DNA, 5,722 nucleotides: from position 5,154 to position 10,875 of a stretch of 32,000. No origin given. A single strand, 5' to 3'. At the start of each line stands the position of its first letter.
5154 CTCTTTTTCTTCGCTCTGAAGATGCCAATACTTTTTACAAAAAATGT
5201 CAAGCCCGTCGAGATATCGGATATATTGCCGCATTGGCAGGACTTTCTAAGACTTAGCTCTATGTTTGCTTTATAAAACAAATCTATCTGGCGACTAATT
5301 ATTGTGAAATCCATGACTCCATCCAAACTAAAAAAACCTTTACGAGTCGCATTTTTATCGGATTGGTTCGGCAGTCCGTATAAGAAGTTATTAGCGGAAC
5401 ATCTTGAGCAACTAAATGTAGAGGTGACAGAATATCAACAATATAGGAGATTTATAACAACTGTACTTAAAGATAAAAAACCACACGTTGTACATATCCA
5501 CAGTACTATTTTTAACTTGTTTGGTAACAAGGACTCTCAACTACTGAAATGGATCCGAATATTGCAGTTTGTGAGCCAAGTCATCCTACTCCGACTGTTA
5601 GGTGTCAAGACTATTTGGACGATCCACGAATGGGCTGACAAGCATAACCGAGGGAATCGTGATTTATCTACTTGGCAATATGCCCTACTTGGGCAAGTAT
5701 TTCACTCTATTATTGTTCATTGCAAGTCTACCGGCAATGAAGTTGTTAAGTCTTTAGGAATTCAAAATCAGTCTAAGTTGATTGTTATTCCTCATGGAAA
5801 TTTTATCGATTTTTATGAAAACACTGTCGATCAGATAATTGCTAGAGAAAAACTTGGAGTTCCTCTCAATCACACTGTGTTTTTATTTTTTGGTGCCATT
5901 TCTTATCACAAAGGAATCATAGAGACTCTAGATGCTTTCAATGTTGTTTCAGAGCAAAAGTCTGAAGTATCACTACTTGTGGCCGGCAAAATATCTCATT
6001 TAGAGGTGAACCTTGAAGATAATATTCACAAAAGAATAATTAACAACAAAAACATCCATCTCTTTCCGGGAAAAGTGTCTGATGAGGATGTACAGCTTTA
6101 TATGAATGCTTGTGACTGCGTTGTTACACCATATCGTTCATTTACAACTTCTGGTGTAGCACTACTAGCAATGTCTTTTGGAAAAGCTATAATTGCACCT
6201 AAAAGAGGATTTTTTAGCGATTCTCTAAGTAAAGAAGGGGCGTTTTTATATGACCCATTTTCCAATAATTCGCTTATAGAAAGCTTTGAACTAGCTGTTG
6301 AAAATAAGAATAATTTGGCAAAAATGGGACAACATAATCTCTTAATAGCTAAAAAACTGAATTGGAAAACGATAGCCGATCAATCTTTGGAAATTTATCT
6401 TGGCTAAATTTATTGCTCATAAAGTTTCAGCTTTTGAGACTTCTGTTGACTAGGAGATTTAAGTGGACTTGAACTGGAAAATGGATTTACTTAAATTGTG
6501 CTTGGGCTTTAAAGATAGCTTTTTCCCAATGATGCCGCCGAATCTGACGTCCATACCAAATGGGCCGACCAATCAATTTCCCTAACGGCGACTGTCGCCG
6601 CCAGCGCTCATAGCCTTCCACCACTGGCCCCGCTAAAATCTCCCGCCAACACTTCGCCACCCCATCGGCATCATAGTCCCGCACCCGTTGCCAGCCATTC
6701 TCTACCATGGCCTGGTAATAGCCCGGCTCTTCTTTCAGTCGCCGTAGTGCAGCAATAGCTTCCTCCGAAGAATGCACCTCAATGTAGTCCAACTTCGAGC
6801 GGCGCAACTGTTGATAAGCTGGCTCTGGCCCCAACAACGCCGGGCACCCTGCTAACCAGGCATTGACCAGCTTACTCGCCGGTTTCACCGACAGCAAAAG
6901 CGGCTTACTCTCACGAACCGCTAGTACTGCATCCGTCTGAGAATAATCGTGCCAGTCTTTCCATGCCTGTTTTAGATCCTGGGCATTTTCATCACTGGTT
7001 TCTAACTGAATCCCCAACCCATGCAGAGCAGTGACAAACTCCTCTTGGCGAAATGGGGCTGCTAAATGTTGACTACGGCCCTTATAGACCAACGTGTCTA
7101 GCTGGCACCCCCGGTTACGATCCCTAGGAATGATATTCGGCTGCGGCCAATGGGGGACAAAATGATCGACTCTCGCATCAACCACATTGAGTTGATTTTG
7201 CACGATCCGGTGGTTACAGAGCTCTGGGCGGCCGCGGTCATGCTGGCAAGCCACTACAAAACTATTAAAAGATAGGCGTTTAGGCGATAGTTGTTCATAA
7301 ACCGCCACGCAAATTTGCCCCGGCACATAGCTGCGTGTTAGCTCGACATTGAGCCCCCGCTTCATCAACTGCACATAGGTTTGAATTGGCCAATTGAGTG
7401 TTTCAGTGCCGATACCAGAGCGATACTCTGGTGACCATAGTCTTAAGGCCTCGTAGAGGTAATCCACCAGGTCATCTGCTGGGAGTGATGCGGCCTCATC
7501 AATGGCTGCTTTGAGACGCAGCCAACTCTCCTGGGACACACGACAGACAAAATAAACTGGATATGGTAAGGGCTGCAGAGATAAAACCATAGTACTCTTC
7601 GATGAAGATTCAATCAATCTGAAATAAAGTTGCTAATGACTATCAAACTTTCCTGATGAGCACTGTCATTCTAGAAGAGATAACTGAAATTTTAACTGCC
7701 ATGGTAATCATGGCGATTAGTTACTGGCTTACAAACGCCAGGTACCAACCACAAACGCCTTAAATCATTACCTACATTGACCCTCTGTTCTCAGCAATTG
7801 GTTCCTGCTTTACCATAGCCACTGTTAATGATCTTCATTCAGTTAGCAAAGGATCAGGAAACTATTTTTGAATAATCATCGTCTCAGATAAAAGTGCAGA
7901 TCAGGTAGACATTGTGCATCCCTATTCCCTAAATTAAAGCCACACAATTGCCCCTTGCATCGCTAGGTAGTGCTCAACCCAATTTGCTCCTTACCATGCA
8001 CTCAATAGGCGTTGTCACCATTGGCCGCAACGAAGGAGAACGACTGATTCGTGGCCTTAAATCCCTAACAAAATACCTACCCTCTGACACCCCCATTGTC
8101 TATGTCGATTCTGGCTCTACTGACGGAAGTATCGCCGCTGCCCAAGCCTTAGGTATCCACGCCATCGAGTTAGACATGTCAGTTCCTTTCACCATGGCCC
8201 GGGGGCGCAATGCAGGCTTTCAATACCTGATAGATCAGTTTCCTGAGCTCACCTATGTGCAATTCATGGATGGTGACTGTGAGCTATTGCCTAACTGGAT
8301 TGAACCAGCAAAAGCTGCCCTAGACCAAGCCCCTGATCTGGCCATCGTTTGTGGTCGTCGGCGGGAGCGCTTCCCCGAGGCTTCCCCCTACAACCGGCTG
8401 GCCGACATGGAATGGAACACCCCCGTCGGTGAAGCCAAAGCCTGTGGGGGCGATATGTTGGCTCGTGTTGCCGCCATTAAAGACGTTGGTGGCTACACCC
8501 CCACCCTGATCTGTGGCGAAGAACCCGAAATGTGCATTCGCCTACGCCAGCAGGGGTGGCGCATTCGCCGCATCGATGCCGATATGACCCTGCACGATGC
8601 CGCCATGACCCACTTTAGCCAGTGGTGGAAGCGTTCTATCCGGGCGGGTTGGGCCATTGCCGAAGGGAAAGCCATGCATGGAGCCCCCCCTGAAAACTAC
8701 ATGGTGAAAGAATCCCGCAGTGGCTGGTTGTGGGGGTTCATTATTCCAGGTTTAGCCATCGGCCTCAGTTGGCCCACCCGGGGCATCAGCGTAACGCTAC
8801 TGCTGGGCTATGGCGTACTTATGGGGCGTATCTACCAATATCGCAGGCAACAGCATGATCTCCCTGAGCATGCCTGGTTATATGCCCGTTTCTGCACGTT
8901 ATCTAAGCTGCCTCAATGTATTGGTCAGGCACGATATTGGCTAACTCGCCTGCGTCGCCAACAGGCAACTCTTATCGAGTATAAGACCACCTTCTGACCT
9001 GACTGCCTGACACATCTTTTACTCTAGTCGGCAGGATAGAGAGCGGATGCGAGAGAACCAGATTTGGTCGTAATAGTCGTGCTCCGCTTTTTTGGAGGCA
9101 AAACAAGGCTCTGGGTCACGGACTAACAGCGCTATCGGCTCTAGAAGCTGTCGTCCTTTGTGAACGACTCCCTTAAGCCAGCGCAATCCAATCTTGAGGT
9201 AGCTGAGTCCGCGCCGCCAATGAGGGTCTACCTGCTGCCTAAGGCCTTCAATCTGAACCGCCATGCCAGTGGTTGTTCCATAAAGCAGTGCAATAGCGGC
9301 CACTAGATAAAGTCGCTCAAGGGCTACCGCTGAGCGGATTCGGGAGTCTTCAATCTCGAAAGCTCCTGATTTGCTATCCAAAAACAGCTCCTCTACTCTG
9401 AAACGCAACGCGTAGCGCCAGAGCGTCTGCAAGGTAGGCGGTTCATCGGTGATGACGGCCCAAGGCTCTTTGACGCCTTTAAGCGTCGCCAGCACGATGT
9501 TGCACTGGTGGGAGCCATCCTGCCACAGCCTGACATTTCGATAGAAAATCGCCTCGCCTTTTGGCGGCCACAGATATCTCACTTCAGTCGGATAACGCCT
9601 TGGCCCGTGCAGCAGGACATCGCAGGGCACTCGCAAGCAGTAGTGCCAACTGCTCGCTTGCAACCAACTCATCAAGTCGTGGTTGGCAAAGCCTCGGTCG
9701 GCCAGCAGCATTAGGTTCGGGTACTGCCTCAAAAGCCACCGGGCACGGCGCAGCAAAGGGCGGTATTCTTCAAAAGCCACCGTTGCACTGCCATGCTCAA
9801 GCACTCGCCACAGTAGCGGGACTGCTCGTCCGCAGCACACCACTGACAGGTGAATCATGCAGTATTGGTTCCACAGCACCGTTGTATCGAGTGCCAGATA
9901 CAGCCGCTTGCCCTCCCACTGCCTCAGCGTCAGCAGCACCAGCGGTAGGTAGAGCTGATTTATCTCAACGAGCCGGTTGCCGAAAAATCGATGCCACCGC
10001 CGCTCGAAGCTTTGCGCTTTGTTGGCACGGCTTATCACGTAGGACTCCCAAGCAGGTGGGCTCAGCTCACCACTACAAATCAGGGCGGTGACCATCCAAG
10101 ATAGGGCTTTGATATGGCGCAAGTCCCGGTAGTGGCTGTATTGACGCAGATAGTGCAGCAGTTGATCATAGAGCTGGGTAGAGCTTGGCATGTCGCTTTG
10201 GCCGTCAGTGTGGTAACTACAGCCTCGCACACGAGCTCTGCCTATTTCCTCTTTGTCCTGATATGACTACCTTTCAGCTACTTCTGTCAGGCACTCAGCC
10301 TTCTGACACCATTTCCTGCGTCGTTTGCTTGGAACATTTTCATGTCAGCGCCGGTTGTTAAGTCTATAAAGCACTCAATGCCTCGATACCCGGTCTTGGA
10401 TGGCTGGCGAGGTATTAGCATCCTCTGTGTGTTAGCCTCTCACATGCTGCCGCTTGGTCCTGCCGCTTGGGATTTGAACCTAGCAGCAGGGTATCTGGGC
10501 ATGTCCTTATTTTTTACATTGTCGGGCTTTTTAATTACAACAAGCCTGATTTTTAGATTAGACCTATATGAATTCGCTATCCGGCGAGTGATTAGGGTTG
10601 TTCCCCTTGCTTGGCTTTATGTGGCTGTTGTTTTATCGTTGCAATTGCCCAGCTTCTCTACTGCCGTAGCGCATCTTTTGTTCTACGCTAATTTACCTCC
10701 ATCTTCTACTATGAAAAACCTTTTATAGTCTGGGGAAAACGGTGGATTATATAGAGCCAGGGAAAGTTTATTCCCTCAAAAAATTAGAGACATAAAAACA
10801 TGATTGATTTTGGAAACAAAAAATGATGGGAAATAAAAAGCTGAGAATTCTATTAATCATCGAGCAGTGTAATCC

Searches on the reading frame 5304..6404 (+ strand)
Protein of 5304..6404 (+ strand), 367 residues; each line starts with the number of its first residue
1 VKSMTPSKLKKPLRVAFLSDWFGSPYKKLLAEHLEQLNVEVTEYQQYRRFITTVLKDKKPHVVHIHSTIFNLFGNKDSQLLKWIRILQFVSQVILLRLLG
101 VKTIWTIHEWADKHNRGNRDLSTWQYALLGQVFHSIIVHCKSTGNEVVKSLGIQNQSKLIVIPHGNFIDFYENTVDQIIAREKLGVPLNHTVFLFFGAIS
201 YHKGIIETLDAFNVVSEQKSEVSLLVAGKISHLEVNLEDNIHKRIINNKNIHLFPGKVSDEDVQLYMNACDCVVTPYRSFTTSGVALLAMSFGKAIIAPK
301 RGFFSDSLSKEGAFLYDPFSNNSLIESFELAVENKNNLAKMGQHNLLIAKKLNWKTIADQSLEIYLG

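Call 7: search_protein_families(library=pfam, proteins=[window:5304-6404:+], max_evalue=0.001)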
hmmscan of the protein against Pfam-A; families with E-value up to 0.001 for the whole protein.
window:5304-6404:+ (367 aa): 3 families
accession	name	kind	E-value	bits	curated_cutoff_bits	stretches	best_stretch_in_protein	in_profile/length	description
PF00534.26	Glycos_transf_1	-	7.9e-19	68.3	26.4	1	179-343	4-167/172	Glycosyl transferases group 1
PF13692.12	Glyco_trans_1_4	-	4.1e-13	50.2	27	1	192-327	3-135/142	Glycosyl transferases group 1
PF13439.12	Glyco_transf_4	-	6.3e-07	30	28.5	1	50-165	63-165/170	Glycosyltransferase Family 4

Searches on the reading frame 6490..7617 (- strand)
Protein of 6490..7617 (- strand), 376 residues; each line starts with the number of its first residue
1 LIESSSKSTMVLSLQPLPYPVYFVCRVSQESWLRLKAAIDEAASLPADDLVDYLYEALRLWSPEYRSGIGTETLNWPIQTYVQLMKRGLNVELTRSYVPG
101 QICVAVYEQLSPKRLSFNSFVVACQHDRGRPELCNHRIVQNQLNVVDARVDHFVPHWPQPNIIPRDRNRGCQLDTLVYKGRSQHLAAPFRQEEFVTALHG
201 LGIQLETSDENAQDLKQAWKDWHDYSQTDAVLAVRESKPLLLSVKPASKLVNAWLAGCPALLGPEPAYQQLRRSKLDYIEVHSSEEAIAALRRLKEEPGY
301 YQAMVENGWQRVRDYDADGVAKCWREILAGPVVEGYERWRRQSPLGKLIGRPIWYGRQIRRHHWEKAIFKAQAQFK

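Call 7: search_protein_families(library=pfam, proteins=[window:6490-7617:-], max_evalue=0.001)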
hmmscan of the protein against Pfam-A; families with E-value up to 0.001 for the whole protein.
window:6490-7617:- (376 aa): 1 family
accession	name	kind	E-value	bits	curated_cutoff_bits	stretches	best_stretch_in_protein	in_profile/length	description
PF13524.12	Glyco_trans_1_2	-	1.6e-05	25.3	25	1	225-314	44-131/144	Glycosyl transferase-like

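Call 65: search_protein_families(library=ncbifam, proteins=[window:6490-7617:-], max_evalue=0.01)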
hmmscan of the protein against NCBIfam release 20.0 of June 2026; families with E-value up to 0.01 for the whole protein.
window:6490-7617:- (376 aa): 0 families

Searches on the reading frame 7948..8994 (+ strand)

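Call 7: search_protein_families(library=pfam, proteins=[window:7948-8994:+], max_evalue=0.001)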
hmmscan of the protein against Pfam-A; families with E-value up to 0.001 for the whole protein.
window:7948-8994:+ (349 aa): 2 families
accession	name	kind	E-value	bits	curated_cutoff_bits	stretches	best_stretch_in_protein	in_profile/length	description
PF00535.33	Glycos_transf_2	-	9.7e-15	55.3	23.3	1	22-154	2-131/168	Glycosyl transferase family 2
PF13632.12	Glyco_trans_2_3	-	5.8e-07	30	27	1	104-273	2-172/198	Glycosyl transferase family group 2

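Call 65: search_protein_families(library=ncbifam, proteins=[window:7948-8994:+], max_evalue=0.01)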
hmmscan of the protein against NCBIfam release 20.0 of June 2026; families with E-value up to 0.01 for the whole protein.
window:7948-8994:+ (349 aa): 3 families
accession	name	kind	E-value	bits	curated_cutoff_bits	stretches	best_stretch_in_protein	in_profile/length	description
TIGR03965.1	mycofact_glyco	equivalog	6.1e-15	55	280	1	16-245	72-308/467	mycofactocin biosynthesis glycosyltransferase MftF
NF041875.1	EPS_EpsD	equivalog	7.9e-09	35.3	370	1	22-234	3-224/325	exopolysaccharide biosynthesis glycosyltransferase EpsD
TIGR04283.1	glyco_like_mftF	equivalog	5.3e-06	26.2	182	1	28-214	9-183/221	TIGR04283 family arsenosugar biosynthesis glycosyltransferase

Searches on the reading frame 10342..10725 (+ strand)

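Call 8: search_protein_families(library=pfam, proteins=[window:10342-10725:+], max_evalue=0.001)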
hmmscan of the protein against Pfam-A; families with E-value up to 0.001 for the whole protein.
window:10342-10725:+ (128 aa): 1 family
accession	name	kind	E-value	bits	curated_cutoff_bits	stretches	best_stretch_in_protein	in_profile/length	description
PF01757.29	Acyl_transf_3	-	3.8e-13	49.6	31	1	19-118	4-111/326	Acyltransferase domain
